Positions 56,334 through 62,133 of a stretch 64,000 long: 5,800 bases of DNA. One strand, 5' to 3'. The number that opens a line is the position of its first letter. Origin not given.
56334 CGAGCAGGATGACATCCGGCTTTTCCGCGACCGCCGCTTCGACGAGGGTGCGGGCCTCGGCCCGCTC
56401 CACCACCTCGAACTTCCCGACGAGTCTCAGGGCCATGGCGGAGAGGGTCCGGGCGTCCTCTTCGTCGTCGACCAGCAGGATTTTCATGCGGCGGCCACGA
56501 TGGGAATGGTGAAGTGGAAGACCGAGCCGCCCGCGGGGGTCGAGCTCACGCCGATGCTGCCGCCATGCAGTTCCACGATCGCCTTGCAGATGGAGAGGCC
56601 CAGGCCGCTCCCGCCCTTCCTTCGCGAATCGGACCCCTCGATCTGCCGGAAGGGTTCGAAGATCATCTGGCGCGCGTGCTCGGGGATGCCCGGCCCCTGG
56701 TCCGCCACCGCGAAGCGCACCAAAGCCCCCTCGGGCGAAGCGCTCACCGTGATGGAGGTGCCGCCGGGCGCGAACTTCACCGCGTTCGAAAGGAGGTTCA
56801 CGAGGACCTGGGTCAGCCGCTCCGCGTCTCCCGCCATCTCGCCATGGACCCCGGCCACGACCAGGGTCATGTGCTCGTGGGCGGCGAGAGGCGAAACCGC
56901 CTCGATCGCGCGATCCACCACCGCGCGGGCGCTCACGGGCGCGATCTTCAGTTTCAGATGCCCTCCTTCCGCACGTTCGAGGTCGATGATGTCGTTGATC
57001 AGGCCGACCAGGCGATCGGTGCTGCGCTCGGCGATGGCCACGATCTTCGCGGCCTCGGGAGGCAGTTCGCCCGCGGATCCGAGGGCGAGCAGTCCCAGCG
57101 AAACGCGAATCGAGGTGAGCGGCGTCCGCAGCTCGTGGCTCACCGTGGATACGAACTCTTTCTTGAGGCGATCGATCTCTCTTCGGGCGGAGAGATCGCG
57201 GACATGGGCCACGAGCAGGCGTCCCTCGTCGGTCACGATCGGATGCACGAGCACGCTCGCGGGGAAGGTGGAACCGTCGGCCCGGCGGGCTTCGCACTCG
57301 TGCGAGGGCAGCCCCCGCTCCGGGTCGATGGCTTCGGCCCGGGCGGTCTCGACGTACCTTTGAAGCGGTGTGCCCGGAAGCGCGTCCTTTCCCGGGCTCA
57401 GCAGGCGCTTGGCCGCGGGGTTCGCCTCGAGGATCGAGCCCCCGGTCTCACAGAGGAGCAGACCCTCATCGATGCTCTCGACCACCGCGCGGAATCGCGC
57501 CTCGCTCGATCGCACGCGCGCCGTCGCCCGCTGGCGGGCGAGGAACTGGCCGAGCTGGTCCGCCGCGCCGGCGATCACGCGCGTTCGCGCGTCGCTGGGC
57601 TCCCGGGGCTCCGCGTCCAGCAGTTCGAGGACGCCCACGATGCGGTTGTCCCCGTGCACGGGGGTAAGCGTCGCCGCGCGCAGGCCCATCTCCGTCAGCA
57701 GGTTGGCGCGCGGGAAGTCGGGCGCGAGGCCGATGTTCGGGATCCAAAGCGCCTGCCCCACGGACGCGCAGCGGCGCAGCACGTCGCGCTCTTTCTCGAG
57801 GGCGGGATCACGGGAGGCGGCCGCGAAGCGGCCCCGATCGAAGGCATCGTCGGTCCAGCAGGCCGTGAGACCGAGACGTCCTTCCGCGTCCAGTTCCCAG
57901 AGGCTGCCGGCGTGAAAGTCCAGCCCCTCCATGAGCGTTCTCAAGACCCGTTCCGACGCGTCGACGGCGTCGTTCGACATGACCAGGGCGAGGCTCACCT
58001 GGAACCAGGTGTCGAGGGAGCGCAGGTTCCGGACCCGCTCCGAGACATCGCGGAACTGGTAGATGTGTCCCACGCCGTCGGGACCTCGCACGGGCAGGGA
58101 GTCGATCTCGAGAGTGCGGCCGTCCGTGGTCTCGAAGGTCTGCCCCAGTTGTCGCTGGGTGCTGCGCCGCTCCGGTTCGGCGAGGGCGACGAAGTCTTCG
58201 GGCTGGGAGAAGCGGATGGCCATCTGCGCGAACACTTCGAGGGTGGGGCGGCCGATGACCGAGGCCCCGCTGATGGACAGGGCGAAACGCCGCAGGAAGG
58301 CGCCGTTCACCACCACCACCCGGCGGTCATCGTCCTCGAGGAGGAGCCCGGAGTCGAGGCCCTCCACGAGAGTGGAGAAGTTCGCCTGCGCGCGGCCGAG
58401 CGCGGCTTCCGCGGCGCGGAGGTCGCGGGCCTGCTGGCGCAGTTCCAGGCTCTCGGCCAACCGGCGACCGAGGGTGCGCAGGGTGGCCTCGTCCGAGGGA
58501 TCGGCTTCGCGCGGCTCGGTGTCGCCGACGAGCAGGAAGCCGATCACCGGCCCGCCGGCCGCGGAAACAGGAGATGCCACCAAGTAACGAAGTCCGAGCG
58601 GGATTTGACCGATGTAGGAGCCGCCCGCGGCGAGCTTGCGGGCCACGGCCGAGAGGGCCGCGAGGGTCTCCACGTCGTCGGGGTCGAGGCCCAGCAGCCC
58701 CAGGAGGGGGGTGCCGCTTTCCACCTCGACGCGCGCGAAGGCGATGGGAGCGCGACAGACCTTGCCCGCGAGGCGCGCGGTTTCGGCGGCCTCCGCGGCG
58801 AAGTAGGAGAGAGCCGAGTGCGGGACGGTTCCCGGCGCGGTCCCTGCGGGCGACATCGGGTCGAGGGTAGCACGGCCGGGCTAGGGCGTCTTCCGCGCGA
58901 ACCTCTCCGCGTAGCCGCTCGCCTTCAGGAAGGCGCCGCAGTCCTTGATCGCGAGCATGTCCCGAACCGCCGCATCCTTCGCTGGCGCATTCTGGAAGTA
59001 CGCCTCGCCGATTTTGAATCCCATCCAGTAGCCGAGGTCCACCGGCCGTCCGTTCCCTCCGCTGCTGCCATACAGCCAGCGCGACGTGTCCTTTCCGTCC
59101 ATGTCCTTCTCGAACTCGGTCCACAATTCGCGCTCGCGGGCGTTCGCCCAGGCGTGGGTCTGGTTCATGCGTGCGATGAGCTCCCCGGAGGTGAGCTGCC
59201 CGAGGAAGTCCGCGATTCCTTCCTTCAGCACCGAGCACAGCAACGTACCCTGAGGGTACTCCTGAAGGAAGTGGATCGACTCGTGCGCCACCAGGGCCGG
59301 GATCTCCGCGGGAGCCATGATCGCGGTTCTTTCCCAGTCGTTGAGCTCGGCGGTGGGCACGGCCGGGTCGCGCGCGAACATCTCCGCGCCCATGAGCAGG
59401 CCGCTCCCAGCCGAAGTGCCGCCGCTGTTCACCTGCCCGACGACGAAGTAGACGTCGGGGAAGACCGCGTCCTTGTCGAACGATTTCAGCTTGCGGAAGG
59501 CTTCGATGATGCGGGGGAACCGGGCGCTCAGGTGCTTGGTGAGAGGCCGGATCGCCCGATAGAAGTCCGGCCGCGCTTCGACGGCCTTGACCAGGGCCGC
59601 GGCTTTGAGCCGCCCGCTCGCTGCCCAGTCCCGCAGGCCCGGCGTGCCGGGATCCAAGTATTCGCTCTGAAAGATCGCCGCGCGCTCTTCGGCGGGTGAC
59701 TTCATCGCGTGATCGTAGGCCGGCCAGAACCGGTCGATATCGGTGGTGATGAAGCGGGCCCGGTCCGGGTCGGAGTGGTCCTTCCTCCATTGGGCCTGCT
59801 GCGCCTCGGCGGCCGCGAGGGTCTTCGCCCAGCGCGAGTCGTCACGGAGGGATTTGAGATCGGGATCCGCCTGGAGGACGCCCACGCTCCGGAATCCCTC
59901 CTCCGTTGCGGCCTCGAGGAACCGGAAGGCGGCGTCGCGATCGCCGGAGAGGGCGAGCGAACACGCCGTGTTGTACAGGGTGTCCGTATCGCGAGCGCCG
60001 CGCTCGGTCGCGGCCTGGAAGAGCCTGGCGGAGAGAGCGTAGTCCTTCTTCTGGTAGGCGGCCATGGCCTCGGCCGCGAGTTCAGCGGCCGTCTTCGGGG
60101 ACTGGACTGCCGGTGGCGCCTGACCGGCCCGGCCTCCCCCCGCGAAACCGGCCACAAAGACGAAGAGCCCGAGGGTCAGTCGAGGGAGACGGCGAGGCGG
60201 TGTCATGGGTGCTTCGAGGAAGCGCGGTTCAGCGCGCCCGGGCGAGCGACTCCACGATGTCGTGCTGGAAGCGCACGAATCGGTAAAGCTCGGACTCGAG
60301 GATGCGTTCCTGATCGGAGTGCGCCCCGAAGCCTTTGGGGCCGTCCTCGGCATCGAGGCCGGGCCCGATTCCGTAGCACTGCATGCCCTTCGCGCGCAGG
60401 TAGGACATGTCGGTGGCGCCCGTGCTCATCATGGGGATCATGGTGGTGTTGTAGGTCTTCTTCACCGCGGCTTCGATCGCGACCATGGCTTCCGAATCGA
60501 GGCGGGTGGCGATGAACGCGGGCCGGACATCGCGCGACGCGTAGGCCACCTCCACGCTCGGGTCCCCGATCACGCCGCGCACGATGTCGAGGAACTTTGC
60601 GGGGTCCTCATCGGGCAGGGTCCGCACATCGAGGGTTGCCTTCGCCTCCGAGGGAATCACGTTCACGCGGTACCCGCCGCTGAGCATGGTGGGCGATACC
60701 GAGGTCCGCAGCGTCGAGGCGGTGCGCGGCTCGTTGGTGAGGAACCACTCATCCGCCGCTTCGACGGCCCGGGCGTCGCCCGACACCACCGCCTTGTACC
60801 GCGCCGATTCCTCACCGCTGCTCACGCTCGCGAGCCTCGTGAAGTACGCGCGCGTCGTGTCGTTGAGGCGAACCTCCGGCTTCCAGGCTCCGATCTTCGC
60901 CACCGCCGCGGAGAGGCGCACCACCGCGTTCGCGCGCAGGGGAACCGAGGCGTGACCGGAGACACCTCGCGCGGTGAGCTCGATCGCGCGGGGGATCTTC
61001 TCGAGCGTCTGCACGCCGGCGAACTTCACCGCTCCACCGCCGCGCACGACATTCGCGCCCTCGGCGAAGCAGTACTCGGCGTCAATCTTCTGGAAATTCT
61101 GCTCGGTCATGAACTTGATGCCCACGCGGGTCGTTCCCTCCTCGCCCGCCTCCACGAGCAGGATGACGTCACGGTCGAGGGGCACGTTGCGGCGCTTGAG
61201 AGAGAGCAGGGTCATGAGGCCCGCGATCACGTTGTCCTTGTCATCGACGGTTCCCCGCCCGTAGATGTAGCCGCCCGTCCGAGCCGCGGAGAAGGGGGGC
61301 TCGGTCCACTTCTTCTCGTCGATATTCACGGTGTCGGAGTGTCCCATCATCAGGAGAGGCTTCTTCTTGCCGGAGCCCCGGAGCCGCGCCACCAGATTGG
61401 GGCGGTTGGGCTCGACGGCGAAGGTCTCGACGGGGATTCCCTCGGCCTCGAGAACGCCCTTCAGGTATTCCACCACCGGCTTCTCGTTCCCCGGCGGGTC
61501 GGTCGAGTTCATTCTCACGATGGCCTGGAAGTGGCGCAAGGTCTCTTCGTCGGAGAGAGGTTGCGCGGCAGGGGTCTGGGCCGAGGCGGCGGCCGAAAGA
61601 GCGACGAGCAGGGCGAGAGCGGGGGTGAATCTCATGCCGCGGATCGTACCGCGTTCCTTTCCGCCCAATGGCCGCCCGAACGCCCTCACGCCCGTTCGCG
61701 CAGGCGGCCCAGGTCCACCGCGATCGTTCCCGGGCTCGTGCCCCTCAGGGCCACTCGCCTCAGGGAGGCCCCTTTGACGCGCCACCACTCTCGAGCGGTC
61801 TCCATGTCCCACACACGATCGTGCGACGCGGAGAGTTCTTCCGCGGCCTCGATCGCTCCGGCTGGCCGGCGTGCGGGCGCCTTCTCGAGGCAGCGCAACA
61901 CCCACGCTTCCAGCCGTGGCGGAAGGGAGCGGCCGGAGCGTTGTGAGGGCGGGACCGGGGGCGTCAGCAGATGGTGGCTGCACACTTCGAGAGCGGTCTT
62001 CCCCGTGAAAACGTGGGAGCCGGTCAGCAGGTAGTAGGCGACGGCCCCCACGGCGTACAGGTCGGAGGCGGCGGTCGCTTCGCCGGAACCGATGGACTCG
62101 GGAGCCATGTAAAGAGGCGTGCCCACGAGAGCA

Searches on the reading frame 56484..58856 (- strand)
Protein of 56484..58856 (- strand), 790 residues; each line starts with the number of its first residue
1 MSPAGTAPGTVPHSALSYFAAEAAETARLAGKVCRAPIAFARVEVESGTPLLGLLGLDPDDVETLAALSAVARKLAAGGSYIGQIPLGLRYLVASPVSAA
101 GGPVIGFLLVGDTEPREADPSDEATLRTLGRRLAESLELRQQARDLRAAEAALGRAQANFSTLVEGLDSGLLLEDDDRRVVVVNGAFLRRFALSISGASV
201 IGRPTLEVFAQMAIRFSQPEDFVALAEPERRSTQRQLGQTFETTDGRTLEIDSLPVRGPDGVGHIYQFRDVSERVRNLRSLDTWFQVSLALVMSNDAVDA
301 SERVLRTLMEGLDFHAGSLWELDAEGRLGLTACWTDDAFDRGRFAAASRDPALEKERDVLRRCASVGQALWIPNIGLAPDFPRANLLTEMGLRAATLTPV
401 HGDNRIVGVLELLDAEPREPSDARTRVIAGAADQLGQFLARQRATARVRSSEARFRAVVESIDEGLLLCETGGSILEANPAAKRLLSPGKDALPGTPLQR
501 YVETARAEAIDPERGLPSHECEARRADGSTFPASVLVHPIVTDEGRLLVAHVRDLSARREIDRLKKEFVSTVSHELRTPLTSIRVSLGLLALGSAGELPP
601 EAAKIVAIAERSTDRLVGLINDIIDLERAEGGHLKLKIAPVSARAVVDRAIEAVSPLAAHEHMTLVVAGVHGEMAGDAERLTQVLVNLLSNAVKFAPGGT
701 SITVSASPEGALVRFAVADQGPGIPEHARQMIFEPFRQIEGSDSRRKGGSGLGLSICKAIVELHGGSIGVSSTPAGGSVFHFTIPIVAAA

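Call 9: search_protein_families(library=pfam, proteins=[window:56484-58856:-], max_evalue=0.01)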
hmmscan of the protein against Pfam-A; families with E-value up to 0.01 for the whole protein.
window:56484-58856:- (790 aa): 11 families
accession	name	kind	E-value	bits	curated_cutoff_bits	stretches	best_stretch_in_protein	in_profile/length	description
PF02518.31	HATPase_c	-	8.6e-32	110.3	26.4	1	676-786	1-109/111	Histidine kinase-, DNA gyrase B-, and HSP90-like ATPase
PF00512.31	HisKA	-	7.4e-19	68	26.9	1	565-632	2-66/66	His Kinase A (phospho-acceptor) domain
PF13185.12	GAF_2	-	1.3e-14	55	28.6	1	299-439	6-135/136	GAF domain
PF01590.32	GAF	-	5.2e-14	53.4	22.4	1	299-437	4-131/133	GAF domain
PF13188.13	PAS_8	-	7.5e-12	45.1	21.8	1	453-487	1-35/65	PAS domain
PF08448.16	PAS_4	-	5.3e-11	43.2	23.1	2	167-276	4-110/110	PAS fold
PF13426.13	PAS_9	-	4.5e-10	40.2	27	1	464-556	2-102/103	PAS domain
PF00989.32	PAS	-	8.2e-10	39.1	22.6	1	454-548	2-106/113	PAS fold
PF12860.13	PAS_7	-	4.6e-07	30.4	27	1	165-277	2-113/115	PAS fold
PF13492.12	GAF_3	-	7e-07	30.2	27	0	64-138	49-128/129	GAF domain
PF13581.12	HATPase_c_2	-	0.0055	17.2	27.4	0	677-754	28-104/127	Histidine kinase-like ATPase domain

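Call 25: search_protein_families(library=ncbifam, proteins=[window:56484-58856:-], max_evalue=0.001)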
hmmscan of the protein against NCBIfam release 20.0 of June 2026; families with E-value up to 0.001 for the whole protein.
window:56484-58856:- (790 aa): 82 families (the best 25 are shown)
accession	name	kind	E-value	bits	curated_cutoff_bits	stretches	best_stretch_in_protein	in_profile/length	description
NF046044.1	PnpS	equivalog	5.6e-66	223.1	400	1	442-785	44-390/390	two-component system histidine kinase PnpS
TIGR02966.1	phoR_proteo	equivalog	1.3e-56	192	334.2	1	452-784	5-333/333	phosphate regulon sensor histidine kinase PhoR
NF047874.1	MASE3_PAS_HK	subfamily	1e-54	186.4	560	1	441-786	253-625/655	MASE3 domain-containing sensor histidine kinase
NF033092.0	HK_WalK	equivalog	6.1e-54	183.6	725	1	442-786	247-594/594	cell wall metabolism sensor histidine kinase WalK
TIGR02956.1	TMAO_torS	equivalog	8.2e-50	169.8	676.5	1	560-787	459-683/967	TMAO reductase system sensor histidine kinase/response regulator TorS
NF047465.1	hybrid_HK_LvrA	exception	3.6e-46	157.6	1200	1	559-788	196-424/819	hybrid histidine kinase/response regulator LvrA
NF040691.1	MtrAB_MtrB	equivalog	2.7e-44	152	450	1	559-788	265-494/507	MtrAB system histidine kinase MtrB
NF008318.0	PRK11107.1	equivalog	2.3e-43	148.4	890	1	559-786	287-518/920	two-component sensor histidine kinase BarA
NF011874.0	PRK15347.1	equivalog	9.4e-42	143.1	852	1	562-788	395-616/921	two component system sensor kinase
NF008099.0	PRK10841.1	equivalog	6.6e-41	140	920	1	564-788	469-692/949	two-component system sensor histidine kinase RcsC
NF041947.1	LuxQ_Vibrio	equivalog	2.1e-40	138.4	1200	1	560-787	467-697/843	quorum-sensing autoinducer 2 sensor kinase/phosphatase LuxQ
NF041880.1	EPS_EpsF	equivalog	8.1e-40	136.7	900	1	559-785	268-492/492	response regulator EpsF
NF006800.0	PRK09303.1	equivalog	9.1e-39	133.5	342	1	565-788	151-379/383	histidine kinase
NF038297.2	hybrid_HK_HrmK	equivalog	9.4e-39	133.5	725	1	562-787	232-458/607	hybrid histidine kinase/response regulator HrmK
TIGR01386.1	cztS_silS_copS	subfamily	1.9e-38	132.7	292.55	1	566-785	242-457/457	heavy metal sensor histidine kinase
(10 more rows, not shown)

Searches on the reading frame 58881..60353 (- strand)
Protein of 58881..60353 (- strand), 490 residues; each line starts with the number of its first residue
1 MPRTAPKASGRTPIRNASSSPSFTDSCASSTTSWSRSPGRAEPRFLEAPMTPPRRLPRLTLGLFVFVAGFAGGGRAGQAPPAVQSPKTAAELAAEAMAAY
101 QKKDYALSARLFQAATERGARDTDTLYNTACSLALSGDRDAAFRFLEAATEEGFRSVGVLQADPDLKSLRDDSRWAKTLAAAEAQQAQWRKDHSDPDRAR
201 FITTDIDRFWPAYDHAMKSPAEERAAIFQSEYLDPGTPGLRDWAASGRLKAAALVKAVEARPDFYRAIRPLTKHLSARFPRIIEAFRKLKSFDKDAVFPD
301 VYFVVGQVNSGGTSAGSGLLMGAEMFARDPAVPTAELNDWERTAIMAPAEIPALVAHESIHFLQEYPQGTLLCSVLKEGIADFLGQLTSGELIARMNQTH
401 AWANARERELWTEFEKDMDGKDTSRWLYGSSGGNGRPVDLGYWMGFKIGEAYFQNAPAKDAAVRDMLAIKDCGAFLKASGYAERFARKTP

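Call 9: search_protein_families(library=pfam, proteins=[window:58881-60353:-], max_evalue=0.01)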
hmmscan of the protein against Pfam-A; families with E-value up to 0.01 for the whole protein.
window:58881-60353:- (490 aa): 3 families
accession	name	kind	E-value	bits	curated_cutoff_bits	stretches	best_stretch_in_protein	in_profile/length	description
PF25594.1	GldB_lipo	-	6.6e-09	36.3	27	1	277-482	89-308/309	Gliding motility protein GldB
PF10026.15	DUF2268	-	2e-08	34.4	23.6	1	350-461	64-183/195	Predicted Zn-dependent protease (DUF2268)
PF22316.2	ABhydrolase-like_N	-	0.00091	19.5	27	1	91-183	4-99/106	A/B hydrolase-like, N-terminal domain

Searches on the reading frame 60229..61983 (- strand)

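Call 9: search_protein_families(library=pfam, proteins=[window:60229-61983:-], max_evalue=0.01)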
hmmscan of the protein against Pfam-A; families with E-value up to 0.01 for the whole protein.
window:60229-61983:- (584 aa): 3 families
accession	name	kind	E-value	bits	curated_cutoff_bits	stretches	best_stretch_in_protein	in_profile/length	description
PF01546.33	Peptidase_M20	-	2.2e-26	93.5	24.6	1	212-578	2-205/206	Peptidase family M20/M25/M40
PF07687.19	M20_dimer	-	1.5e-12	47.9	21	1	335-475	10-102/107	Peptidase dimerisation domain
PF04389.22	Peptidase_M28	-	1.2e-05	25.5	21.3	1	196-292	1-77/193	Peptidase family M28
